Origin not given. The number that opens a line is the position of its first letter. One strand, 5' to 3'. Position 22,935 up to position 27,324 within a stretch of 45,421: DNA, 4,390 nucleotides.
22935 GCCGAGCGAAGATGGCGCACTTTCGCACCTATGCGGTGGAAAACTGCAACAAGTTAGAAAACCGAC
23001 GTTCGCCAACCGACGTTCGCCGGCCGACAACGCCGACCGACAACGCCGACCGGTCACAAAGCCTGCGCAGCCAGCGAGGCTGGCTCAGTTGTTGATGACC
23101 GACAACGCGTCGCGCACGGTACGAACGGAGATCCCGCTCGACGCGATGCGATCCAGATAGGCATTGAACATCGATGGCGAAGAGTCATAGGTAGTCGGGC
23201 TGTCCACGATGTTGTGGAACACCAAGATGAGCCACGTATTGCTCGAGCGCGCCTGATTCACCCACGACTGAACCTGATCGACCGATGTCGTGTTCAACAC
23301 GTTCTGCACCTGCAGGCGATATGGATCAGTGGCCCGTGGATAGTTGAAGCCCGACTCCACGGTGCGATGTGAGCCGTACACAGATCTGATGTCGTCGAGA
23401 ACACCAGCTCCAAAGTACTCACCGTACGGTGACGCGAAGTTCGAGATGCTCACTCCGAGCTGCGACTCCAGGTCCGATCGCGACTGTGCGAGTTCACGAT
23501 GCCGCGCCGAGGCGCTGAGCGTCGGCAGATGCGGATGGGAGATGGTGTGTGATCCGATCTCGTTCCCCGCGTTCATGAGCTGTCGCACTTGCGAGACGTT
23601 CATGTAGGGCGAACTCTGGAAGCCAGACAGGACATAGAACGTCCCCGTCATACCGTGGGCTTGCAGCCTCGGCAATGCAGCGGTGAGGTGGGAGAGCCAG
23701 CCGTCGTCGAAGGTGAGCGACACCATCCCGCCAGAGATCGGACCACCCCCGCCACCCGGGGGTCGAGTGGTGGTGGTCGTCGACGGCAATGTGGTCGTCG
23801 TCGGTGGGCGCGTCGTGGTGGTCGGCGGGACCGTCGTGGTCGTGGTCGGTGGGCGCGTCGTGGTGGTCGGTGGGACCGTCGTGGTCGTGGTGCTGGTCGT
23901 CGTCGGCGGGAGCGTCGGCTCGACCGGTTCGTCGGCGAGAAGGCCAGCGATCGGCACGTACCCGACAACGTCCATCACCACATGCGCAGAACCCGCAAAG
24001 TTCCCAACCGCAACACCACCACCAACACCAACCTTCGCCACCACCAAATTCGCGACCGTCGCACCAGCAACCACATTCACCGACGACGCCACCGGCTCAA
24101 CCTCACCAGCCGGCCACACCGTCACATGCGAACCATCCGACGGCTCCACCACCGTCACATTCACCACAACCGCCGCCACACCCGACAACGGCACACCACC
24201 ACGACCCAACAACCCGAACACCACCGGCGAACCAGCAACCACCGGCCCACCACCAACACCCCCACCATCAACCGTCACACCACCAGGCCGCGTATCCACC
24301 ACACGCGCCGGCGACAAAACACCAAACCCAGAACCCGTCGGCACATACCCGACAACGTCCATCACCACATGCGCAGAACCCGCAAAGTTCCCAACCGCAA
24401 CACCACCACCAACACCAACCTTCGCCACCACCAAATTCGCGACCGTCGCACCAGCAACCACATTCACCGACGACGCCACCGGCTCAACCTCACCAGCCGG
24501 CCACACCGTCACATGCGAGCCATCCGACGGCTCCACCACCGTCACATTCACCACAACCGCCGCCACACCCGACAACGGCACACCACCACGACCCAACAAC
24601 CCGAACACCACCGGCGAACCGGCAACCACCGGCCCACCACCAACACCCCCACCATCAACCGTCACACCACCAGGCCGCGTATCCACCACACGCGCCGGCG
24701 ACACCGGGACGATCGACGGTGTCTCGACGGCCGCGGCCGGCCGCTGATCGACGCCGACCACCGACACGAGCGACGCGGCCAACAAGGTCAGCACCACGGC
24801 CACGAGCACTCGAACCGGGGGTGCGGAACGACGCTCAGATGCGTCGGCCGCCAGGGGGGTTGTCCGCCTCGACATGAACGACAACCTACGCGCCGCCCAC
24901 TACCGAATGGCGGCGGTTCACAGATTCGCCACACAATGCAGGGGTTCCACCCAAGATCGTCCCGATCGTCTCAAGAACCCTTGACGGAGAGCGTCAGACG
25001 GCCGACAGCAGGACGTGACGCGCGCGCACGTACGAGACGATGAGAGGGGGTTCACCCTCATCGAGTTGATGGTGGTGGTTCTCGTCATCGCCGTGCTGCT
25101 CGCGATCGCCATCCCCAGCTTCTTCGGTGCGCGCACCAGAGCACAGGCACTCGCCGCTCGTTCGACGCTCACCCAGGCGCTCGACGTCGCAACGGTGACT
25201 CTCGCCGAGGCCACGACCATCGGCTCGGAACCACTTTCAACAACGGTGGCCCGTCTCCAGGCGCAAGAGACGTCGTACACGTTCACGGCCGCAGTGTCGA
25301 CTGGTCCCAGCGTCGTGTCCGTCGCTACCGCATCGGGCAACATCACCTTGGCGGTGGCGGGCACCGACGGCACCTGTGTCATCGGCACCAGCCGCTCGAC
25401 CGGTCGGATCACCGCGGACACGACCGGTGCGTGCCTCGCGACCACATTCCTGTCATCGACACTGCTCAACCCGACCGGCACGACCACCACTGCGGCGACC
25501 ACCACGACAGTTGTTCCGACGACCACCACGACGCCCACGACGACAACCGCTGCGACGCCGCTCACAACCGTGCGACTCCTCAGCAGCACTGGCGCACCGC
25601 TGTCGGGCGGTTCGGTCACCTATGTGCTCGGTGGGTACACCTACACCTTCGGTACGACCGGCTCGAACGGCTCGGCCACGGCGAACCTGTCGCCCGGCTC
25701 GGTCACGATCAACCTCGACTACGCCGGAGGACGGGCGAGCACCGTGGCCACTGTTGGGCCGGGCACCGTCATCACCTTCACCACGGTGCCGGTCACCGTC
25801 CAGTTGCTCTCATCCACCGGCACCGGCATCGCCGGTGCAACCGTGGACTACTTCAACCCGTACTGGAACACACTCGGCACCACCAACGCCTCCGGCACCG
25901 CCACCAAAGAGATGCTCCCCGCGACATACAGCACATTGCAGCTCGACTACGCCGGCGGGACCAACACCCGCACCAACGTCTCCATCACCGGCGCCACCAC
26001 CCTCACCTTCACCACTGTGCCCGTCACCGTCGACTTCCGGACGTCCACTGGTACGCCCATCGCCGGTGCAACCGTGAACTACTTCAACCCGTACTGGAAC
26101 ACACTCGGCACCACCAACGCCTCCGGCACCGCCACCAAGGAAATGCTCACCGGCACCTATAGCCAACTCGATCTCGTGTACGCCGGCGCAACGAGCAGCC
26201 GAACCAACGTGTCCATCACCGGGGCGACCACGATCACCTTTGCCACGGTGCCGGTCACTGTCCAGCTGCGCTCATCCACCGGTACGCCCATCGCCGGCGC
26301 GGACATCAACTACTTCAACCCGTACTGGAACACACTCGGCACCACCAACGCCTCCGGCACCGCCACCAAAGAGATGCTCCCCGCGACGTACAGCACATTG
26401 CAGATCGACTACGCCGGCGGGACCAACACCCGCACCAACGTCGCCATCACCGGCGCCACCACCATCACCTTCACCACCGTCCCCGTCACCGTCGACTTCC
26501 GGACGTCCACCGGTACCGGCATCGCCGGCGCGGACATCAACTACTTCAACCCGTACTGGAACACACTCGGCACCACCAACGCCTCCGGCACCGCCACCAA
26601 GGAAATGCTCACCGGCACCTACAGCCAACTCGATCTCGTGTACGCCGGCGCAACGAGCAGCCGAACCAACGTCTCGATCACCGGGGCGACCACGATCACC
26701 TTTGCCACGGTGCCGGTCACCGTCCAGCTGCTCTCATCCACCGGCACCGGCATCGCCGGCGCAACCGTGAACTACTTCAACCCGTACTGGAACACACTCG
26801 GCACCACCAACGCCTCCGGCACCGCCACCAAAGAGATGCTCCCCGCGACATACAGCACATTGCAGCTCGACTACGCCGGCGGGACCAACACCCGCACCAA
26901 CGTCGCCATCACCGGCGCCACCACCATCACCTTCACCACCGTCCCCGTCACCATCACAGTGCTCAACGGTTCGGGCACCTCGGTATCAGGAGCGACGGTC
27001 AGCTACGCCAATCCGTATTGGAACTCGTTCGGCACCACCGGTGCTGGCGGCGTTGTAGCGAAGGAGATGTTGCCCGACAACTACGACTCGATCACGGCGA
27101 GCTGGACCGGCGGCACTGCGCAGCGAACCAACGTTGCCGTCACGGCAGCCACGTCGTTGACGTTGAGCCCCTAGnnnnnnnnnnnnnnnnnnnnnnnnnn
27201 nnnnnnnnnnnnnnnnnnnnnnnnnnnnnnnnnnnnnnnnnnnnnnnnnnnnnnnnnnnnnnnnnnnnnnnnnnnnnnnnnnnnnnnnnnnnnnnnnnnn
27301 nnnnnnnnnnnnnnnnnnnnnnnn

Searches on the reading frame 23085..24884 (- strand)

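Call 8: search_protein_families(library=pfam, proteins=[window:23085-24884:-], max_evalue=0.001)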
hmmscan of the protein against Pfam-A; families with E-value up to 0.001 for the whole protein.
window:23085-24884:- (599 aa): 1 family
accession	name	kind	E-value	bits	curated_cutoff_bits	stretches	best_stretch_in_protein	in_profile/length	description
PF01522.26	Polysacc_deac_1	-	1.5e-21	77.1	23.1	1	385-490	6-108/124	Polysaccharide deacetylase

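Call 60: search_protein_families(library=padloc, proteins=[window:23085-24884:-], max_evalue=0.001)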
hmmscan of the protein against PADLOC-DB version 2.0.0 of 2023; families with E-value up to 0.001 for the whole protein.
window:23085-24884:- (599 aa): 0 families

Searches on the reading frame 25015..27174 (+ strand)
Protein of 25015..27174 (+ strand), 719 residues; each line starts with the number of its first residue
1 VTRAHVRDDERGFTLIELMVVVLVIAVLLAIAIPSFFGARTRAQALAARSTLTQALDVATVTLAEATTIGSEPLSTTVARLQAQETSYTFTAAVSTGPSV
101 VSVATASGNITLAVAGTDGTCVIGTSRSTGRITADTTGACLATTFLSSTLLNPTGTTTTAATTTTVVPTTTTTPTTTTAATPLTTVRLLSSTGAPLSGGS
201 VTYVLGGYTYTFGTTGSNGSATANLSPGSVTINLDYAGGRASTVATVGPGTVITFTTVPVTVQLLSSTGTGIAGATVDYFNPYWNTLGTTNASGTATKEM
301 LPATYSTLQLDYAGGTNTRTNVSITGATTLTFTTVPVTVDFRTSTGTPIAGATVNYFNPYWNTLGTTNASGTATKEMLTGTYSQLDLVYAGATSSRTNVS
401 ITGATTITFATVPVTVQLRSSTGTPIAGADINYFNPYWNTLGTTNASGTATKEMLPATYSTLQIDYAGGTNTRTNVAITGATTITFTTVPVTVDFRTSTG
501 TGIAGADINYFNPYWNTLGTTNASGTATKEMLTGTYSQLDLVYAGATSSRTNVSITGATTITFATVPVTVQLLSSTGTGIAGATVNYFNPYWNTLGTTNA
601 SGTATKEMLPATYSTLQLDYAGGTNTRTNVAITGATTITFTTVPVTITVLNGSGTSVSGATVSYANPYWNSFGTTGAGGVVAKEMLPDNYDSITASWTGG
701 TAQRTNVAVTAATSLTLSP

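Call 3: search_protein_families(library=pfam, proteins=[window:25015-27174:+], max_evalue=0.01)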
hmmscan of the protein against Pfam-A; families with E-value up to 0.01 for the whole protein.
window:25015-27174:+ (719 aa): 2 families
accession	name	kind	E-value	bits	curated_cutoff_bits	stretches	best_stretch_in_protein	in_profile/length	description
PF07963.17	N_methyl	-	1.7e-08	34.1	21.2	1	10-33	4-27/27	Prokaryotic N-terminal methylation motif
PF22659.2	YycE-like_C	-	0.00025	21.4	27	0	584-598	28-42/55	YycE-like C-terminal domain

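Call 60: search_protein_families(library=padloc, proteins=[window:25015-27174:+], max_evalue=0.001)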
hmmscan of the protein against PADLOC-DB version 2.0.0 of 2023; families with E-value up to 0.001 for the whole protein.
window:25015-27174:+ (719 aa): 0 families
